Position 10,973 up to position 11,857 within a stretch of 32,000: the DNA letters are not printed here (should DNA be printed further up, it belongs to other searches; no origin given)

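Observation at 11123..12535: TIR-like (Cap12/PycTIR-class) protein with an unrecognised N-terminal domain plus an HExxH partner: candidate undescribed two-gene defence module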

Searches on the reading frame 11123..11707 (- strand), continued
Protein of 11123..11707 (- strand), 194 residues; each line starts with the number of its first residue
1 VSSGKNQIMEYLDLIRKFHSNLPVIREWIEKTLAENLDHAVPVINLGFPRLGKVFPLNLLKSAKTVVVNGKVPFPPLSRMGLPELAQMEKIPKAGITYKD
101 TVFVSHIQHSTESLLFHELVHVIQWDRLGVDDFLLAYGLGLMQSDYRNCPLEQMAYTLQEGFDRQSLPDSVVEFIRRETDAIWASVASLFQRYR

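Call 86: fold_search(model_id=the predicted structure, library=viral)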
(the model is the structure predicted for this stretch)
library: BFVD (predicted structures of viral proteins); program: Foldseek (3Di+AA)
matches with E <= 10: 208; with E <= 0.001: 0
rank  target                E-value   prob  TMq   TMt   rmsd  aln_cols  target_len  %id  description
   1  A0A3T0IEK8            3.0e-03  1.00  0.36  0.56   2.9       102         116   20  (no name in the UniProt tables at hand)
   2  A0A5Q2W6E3            1.2e-02  1.00  0.39  0.62   3.6        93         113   30  (no name in the UniProt tables at hand)
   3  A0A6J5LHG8            7.9e-02  0.99  0.34  0.73   4.6        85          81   27  DUF4157 domain-containing protein [uncultured Caudovirales phage]
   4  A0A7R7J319            9.3e-02  0.85  0.28  0.30   8.3       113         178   17  (no name in the UniProt tables at hand)
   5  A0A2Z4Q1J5            1.4e-01  0.15  0.20  0.22  13.5       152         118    9  (no name in the UniProt tables at hand)
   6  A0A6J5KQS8            1.8e-01  0.38  0.31  0.31  14.7       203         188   12  Uncharacterized protein [uncultured Caudovirales phage]
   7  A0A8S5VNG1            2.0e-01  0.20  0.19  0.19  15.1       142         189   14  (no name in the UniProt tables at hand)
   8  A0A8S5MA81            2.4e-01  0.38  0.25  0.33  12.0       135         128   15  Metallopeptidase [Siphoviridae sp. ctsDY37]
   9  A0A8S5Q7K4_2          2.6e-01  0.25  0.24  0.05  13.7       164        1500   14  Large polyvalent protein-associated domain-containing protein [Podoviridae sp. ctJaJ36]
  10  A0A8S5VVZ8            3.0e-01  0.80  0.33  0.33  12.4       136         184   15  (no name in the UniProt tables at hand)
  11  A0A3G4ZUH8            3.9e-01  0.16  0.21  0.19  10.5       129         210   16  Uncharacterized protein [Dasosvirus sp.]
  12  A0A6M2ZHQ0            4.1e-01  0.47  0.25  0.38   6.5       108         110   20  Transcriptional regulator of DNA damage repair [Synechococcus phage S-SCSM1]
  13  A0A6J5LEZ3            5.4e-01  0.23  0.30  0.36   9.3       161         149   10  Uncharacterized protein [uncultured Caudovirales phage]
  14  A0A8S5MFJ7            5.7e-01  0.33  0.33  0.14   9.4       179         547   11  Minor capsid protein [Myoviridae sp. ctguh8]
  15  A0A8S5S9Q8            6.7e-01  0.06  0.15  0.13  14.4       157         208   14  Uncharacterized protein [Myoviridae sp. ctByu2]
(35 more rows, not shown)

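Call 87: search_protein_families(library=phrogs, proteins=[window:11123-11683:-], max_evalue=0.1)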
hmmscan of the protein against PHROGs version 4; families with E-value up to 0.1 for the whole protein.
window:11123-11683:- (186 aa): 1 family
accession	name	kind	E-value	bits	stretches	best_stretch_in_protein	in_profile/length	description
phrog_37302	-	unknown function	0.078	14.5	0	91-147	36-92/98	-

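Call 94: search_dna_similar(query=window:11123-11683:-, collection=plasmids, mode=protein, max_rows=20, max_evalue=0.001)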
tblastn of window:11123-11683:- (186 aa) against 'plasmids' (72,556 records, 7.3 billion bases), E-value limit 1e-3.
Records with a match: 1; places in all: 1; records where one place covers at least 80% of the query: 1.
Best place of each record, by identity: <60% 1.
By first word of the organism name: Pseudoalteromonas 1.
By predicted mobility (MOB-suite, as given by PLSDB): non-mobilizable 1.
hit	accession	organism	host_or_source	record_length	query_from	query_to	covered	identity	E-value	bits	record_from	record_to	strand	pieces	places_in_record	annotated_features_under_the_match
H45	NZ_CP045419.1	Pseudoalteromonas sp. THAF3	pure culture,Surface of a polyethylene ...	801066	3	170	90%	31.8%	1e-13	75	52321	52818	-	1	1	hypothetical protein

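Call 99: get_annotated_region(hit=H45, flank=3500)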
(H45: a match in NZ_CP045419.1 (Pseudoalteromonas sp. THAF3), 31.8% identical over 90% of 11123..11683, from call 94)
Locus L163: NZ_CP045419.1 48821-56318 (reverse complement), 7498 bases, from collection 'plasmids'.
description: Pseudoalteromonas sp. THAF3 plasmid pTHAF3_a, complete sequence
organism: Pseudoalteromonas sp. THAF3 (NCBI taxid 2587843)
taxonomy: Bacteria; Pseudomonadota; Gammaproteobacteria; Alteromonadales; Pseudoalteromonadaceae; Pseudoalteromonas; Pseudoalteromonas sp. THAF3
host: -; source: pure culture,Surface of a polyethylene microplastic particle present in tank 6 of a marine aquarium ...; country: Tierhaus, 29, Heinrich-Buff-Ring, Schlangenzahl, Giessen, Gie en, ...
typing (MOB-suite, as given by PLSDB): non-mobilizable
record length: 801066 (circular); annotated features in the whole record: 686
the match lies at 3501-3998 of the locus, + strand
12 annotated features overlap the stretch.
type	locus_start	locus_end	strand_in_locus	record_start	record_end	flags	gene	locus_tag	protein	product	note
CDS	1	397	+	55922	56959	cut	-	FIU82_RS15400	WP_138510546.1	hypothetical protein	-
CDS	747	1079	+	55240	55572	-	-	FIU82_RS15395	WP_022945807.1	metalloregulator ArsR/SmtB family transcription factor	GO:0006355 - regulation of DNA-templated transcription [Evidence IEA]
CDS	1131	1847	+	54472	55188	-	arsH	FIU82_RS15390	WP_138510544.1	arsenical resistance protein ArsH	-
CDS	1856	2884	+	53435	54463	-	arsB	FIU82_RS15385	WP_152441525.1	ACR3 family arsenite efflux transporter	-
CDS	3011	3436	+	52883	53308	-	-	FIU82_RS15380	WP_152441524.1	arsenate reductase family protein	-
CDS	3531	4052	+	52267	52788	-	-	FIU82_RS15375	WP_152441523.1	hypothetical protein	-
CDS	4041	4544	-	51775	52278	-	-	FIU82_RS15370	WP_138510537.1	ASCH domain-containing protein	-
CDS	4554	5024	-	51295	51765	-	-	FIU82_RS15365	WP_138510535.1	OsmC family protein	-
CDS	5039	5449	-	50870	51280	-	-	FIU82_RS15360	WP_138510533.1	RDD family protein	-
CDS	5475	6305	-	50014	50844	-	-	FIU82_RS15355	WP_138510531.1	alpha/beta fold hydrolase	-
CDS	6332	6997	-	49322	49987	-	-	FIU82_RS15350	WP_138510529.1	GntR family transcriptional regulator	-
CDS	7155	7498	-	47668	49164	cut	-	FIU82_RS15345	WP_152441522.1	aldehyde dehydrogenase (NADP(+))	-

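Call 119: search_protein_families(library=padloc, alignment_id=A2, max_evalue=0.00001)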
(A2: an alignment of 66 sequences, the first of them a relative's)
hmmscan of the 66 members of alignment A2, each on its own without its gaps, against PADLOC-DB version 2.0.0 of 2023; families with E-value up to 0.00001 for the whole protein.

A. member 1, L007:1493-1774:+ (93 aa): 0 families

B. families by the number of members that match (of 66 scanned): 165 families (the first 25 are shown)
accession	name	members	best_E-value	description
PDLC03107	Specificity_I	2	1.3e-70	Type I specificity subunit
PDLC03069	Specificity_I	2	1.8e-61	Type I specificity subunit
PDLC03148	Specificity_I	2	2.9e-48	Type I specificity subunit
PDLC03117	Specificity_I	2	2.7e-44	Type I specificity subunit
PDLC03100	Specificity_I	2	8.1e-41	Type I specificity subunit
PDLC03127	Specificity_I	2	9.9e-41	Type I specificity subunit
PDLC03129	Specificity_I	2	9e-39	Type I specificity subunit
PDLC03119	Specificity_I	2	2e-38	Type I specificity subunit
PDLC03079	Specificity_I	2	7.5e-38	Type I specificity subunit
PDLC03072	Specificity_I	2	3.3e-36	Type I specificity subunit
PDLC03096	Specificity_I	2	1.7e-33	Type I specificity subunit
PDLC03189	Specificity_I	2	1e-32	Type I specificity subunit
PDLC03084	Specificity_I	2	1.8e-32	Type I specificity subunit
PDLC03169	Specificity_I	2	4.7e-32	Type I specificity subunit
PDLC03153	Specificity_I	2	7.1e-31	Type I specificity subunit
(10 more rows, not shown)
